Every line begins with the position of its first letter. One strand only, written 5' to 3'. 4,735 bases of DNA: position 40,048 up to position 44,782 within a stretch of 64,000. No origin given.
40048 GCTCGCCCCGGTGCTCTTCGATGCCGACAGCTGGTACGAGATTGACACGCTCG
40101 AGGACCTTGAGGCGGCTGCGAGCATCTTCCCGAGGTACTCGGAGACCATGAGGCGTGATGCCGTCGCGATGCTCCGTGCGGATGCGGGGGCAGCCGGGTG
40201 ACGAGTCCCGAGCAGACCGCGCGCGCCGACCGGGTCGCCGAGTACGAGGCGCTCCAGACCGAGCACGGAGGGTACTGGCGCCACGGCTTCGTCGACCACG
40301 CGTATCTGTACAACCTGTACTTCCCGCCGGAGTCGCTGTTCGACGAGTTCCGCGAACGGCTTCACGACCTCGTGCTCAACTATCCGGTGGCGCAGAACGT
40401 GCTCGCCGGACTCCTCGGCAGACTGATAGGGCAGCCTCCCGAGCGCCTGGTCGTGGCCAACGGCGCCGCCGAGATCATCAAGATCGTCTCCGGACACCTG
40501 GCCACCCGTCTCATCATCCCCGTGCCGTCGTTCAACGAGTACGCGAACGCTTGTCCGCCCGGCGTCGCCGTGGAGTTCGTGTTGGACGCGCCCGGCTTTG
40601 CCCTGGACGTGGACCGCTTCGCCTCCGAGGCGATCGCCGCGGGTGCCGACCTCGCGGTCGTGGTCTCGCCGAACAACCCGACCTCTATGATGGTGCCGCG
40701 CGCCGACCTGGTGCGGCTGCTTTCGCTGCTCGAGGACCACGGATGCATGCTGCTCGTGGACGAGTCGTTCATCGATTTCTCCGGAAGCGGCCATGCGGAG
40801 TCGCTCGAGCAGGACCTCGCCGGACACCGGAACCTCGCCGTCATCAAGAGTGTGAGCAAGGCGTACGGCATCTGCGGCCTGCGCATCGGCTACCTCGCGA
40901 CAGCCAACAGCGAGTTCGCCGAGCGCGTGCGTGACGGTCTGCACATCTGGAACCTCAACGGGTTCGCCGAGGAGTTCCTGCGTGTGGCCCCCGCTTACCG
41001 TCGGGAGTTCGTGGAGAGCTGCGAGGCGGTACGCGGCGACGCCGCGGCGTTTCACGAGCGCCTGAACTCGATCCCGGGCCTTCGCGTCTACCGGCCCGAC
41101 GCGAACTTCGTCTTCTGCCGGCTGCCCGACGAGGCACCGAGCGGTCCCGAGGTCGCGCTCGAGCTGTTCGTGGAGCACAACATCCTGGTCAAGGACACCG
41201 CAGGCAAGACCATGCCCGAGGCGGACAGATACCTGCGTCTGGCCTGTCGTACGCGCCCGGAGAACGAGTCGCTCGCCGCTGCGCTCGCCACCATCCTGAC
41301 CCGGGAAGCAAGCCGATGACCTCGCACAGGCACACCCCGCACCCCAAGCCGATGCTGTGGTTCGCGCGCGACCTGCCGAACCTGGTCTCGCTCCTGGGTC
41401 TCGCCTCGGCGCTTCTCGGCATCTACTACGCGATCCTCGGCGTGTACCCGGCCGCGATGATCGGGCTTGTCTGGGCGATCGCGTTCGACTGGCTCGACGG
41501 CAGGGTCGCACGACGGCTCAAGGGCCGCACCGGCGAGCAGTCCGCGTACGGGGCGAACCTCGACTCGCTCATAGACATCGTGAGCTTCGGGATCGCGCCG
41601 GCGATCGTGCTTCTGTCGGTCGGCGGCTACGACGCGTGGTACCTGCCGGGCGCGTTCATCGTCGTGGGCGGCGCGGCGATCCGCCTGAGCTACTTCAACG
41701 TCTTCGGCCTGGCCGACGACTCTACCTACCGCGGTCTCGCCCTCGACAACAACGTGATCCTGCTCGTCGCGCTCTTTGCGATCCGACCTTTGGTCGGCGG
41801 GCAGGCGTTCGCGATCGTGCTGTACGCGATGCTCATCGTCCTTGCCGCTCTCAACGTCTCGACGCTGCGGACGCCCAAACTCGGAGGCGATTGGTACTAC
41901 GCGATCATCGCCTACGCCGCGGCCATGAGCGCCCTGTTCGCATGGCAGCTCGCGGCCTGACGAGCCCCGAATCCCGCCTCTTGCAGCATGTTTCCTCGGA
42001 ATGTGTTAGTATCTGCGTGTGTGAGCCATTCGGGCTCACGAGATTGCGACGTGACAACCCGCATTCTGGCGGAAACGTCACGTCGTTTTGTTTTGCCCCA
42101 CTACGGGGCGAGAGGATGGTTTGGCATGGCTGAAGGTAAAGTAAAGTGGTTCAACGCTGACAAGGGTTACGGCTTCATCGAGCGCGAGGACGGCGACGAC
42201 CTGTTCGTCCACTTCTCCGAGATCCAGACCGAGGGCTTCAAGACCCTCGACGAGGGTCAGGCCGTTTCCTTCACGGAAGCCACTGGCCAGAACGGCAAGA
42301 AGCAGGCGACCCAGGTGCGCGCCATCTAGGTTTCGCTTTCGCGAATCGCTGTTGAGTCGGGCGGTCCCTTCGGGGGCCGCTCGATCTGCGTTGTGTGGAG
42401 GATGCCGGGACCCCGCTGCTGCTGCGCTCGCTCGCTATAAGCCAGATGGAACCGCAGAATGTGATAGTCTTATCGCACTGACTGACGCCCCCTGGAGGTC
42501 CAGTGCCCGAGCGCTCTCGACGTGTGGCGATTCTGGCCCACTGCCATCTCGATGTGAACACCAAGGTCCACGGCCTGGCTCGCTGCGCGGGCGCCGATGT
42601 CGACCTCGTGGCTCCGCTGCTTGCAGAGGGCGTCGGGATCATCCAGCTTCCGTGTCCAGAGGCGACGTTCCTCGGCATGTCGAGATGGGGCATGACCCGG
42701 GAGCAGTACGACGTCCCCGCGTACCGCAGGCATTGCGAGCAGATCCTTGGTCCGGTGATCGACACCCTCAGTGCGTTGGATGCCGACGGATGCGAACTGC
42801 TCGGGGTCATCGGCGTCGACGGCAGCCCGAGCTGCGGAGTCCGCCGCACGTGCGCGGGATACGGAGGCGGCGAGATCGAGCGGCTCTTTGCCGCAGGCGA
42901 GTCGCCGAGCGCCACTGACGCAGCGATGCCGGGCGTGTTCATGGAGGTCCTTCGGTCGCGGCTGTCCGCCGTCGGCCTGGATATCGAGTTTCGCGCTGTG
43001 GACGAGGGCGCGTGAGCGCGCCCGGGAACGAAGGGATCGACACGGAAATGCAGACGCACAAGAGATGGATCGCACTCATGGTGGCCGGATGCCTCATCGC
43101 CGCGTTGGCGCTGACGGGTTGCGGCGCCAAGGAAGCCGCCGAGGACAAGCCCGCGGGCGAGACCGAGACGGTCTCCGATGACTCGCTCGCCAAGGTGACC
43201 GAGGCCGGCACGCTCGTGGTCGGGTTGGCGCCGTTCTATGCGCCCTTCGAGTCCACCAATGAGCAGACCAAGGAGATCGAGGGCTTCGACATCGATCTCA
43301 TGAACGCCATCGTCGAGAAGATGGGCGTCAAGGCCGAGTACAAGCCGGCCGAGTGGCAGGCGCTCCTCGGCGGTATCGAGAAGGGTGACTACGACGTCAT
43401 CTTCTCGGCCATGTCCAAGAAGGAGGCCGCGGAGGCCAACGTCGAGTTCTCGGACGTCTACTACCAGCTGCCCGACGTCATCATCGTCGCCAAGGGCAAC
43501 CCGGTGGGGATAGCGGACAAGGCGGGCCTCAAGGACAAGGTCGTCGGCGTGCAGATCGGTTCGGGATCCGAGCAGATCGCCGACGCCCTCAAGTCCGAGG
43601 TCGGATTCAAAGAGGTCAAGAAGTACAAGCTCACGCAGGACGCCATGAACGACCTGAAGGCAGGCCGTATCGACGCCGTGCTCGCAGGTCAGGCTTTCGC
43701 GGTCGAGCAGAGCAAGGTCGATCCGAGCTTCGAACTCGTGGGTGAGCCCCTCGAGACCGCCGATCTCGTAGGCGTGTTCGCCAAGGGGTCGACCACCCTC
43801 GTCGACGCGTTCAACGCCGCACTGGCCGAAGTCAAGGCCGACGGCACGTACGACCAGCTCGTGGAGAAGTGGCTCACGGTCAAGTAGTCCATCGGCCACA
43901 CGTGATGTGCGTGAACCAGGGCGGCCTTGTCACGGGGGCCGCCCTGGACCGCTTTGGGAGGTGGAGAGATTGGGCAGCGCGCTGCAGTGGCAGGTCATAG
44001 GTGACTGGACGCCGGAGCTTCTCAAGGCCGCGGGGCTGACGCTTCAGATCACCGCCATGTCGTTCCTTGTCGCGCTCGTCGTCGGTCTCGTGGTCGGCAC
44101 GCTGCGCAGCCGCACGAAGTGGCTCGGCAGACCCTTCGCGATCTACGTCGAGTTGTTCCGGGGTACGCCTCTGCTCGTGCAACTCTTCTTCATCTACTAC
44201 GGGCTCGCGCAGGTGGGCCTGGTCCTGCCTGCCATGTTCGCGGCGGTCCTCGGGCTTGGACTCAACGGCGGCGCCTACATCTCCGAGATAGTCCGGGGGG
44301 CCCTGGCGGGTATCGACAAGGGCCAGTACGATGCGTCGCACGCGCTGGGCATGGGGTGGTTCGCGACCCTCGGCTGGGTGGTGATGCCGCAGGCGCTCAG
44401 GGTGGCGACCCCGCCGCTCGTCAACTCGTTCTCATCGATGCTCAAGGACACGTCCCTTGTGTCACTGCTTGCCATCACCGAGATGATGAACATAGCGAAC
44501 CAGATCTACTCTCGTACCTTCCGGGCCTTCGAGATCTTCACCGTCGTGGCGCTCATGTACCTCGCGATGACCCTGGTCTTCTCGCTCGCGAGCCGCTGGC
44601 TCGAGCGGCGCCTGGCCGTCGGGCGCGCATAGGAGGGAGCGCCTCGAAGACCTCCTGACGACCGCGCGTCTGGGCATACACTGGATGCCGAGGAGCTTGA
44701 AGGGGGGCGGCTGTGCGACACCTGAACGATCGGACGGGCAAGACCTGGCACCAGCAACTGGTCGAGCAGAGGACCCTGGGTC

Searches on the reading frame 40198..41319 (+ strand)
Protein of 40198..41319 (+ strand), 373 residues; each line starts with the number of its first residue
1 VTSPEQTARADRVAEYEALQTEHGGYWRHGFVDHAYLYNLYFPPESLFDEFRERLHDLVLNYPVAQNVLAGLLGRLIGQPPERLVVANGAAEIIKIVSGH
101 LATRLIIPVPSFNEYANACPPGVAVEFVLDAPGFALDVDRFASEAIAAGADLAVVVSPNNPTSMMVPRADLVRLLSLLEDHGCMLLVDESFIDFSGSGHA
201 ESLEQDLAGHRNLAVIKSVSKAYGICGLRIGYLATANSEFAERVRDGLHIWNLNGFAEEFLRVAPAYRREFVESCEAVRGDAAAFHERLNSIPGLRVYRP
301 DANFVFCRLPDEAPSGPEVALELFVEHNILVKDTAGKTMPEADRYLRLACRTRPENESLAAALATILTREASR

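Call 9: search_protein_families(library=pfam, proteins=[window:40198-41319:+])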
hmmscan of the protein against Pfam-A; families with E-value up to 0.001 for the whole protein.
window:40198-41319:+ (373 aa): 1 family
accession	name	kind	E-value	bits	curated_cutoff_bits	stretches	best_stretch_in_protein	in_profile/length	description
PF00155.27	Aminotran_1_2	-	1.9e-28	100.1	19.7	1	72-363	54-361/361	Aminotransferase class I and II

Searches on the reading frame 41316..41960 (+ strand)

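Call 59: search_protein_families(library=pfam, max_evalue=0.001, proteins=[window:41316-41960:+])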
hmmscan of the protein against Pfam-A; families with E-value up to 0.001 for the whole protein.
window:41316-41960:+ (214 aa): 1 family
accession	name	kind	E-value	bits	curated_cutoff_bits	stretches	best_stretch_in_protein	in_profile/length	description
PF01066.26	CDP-OH_P_transf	-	4.2e-11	43.9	22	1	20-140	3-119/152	CDP-alcohol phosphatidyltransferase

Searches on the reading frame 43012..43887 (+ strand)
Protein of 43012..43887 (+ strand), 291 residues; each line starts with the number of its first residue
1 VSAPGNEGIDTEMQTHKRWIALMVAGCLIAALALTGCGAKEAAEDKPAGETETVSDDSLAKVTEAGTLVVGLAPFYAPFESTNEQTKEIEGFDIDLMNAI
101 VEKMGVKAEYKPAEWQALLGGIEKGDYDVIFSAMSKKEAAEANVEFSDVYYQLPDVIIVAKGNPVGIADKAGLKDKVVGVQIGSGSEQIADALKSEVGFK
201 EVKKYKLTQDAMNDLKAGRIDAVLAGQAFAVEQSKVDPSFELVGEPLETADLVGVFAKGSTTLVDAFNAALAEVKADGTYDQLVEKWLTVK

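Call 9: search_protein_families(library=pfam, proteins=[window:43012-43887:+])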
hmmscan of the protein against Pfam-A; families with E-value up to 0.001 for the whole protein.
window:43012-43887:+ (291 aa): 2 families
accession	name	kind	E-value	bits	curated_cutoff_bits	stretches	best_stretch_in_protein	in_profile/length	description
PF00497.25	SBP_bac_3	-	9.5e-37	126.1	26.4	1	68-289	1-131/132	Bacterial extracellular solute-binding proteins, family 3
PF10613.14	Lig_chan-Glu_bd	-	2.1e-05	25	30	0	73-160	11-112/115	Ligated ion channel L-glutamate- and glycine-binding site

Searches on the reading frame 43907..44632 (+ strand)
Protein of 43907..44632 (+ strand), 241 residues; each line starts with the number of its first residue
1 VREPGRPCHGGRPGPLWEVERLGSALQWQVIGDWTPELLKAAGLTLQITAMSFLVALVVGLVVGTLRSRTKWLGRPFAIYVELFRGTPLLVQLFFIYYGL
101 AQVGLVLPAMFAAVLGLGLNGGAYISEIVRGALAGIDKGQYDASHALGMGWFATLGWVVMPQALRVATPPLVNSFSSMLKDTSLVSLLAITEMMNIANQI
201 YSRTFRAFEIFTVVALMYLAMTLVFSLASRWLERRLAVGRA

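Call 59: search_protein_families(library=pfam, max_evalue=0.001, proteins=[window:43907-44632:+])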
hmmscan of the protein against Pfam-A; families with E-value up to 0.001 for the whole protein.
window:43907-44632:+ (241 aa): 1 family
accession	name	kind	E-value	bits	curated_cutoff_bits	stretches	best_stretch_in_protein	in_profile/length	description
PF00528.27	BPD_transp_1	-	2.3e-24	86.6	26.4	1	57-237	2-183/184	Binding-protein-dependent transport system inner membrane component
